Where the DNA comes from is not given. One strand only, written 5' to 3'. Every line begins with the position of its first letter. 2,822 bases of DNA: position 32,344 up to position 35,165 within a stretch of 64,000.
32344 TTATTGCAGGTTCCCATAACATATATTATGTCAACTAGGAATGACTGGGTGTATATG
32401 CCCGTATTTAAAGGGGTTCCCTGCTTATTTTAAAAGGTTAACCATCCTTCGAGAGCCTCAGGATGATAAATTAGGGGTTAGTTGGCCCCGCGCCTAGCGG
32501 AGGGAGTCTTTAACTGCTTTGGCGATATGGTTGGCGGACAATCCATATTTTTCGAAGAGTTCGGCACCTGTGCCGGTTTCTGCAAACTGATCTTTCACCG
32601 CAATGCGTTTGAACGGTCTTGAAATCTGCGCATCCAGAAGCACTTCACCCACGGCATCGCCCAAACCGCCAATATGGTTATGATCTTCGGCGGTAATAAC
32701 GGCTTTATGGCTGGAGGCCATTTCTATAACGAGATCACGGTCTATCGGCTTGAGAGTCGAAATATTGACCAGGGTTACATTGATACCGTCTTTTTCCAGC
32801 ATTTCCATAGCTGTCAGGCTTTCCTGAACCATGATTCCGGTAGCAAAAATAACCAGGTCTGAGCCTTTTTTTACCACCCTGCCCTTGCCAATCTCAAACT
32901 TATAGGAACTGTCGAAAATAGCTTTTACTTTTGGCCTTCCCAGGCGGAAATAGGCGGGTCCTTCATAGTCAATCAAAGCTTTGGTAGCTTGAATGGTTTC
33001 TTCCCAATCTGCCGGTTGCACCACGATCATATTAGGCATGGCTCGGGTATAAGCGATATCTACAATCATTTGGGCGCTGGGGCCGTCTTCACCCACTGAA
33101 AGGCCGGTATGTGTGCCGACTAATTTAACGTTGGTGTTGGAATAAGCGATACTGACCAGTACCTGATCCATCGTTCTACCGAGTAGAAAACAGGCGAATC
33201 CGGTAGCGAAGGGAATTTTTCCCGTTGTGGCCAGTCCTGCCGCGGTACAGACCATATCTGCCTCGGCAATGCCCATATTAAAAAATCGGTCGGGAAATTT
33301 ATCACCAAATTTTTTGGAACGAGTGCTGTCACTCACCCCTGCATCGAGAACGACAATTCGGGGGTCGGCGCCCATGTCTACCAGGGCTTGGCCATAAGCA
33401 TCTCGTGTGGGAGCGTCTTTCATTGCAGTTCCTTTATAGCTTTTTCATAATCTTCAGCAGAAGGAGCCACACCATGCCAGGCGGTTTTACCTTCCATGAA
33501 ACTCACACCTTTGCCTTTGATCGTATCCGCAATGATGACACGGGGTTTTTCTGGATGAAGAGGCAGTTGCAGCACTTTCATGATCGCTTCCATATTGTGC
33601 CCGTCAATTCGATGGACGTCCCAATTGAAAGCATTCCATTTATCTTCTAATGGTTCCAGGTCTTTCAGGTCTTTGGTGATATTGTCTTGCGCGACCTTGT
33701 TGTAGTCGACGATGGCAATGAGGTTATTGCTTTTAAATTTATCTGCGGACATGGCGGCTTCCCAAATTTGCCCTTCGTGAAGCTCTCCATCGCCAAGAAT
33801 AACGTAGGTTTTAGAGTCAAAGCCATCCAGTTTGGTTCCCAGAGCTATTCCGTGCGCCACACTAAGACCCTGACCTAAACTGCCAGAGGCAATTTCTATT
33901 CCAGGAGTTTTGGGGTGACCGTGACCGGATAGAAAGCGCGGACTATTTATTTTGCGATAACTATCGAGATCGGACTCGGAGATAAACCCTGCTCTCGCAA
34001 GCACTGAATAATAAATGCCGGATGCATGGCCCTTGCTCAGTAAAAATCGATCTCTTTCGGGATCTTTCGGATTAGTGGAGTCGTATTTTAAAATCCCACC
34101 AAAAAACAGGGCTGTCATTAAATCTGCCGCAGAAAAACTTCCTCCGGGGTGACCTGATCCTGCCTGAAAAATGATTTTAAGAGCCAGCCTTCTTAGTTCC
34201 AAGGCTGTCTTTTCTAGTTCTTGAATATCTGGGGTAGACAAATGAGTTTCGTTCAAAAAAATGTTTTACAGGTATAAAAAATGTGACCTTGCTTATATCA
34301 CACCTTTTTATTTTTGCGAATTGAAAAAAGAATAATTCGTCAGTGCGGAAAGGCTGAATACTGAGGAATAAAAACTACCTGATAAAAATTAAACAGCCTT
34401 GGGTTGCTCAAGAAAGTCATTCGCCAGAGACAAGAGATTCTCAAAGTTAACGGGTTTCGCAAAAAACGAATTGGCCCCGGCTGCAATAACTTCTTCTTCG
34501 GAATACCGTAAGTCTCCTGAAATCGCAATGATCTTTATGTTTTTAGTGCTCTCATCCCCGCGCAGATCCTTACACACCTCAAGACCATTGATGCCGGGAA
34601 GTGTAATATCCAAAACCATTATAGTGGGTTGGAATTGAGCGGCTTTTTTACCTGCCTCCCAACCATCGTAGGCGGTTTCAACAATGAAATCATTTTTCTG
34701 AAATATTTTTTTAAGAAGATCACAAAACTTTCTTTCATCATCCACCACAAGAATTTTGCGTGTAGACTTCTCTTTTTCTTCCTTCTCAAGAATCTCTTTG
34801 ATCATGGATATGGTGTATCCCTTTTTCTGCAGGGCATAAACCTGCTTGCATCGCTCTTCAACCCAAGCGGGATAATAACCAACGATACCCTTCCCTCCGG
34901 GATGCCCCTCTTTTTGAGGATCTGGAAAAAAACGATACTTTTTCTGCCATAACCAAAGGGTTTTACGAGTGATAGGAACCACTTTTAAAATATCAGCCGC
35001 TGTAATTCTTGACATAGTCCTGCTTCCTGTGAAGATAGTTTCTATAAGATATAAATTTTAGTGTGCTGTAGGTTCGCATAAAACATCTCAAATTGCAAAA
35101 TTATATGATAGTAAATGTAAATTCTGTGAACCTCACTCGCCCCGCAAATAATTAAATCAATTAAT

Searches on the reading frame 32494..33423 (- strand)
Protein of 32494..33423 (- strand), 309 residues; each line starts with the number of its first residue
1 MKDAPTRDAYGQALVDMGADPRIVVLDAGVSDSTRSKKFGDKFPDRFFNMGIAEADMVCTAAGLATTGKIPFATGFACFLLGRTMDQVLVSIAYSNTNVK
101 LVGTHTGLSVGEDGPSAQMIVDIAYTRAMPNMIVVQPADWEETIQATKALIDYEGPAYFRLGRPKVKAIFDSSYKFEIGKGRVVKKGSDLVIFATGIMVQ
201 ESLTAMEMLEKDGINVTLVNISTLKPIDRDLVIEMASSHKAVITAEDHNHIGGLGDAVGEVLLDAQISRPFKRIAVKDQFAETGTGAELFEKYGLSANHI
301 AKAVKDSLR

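Call 38: search_protein_families(library=pfam, proteins=[window:32494-33423:-], max_evalue=0.00001)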
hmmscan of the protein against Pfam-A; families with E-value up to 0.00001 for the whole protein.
window:32494-33423:- (309 aa): 2 families
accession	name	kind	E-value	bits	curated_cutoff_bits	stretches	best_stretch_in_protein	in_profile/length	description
PF02779.29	Transket_pyr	-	5.7e-36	124.2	27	1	5-166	4-172/174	Transketolase, pyrimidine binding domain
PF02780.25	Transketolase_C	-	3.6e-30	104.9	25.9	1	179-300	1-124/124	Transketolase, C-terminal domain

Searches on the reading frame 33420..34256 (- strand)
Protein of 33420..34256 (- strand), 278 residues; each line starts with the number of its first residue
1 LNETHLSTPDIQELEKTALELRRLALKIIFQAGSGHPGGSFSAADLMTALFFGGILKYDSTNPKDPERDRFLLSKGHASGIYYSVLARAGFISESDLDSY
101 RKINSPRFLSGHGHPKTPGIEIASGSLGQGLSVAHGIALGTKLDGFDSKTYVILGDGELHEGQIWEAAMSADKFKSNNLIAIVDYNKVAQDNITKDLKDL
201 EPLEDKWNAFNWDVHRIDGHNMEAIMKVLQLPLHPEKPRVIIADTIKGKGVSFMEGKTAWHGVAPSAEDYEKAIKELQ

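Call 38: search_protein_families(library=pfam, proteins=[window:33420-34256:-], max_evalue=0.00001)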
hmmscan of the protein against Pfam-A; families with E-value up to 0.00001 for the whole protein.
window:33420-34256:- (278 aa): 3 families
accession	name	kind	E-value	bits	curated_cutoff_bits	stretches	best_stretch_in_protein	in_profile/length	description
PF00456.26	Transketolase_N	-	1.1e-46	159.8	22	1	18-272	6-270/334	Transketolase, thiamine diphosphate binding domain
PF13292.11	DXP_synthase_N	-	9.2e-09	35.4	21.2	1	10-189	14-174/274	1-deoxy-D-xylulose-5-phosphate synthase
PF00676.26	E1_dh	-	7e-06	25.6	22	1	111-228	87-203/300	Dehydrogenase E1 component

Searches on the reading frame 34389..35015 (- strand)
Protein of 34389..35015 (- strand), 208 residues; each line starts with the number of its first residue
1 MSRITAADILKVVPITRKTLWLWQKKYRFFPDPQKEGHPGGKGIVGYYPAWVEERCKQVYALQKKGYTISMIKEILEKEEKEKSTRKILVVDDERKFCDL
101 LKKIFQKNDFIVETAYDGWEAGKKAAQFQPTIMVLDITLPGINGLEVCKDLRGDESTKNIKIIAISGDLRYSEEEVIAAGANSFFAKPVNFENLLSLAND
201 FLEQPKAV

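Call 38: search_protein_families(library=pfam, proteins=[window:34389-35015:-], max_evalue=0.00001)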
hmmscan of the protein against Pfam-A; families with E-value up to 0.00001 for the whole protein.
window:34389-35015:- (208 aa): 1 family
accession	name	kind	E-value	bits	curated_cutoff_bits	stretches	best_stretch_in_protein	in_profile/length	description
PF00072.30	Response_reg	-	3.9e-22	79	30.2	1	88-197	1-109/111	Response regulator receiver domain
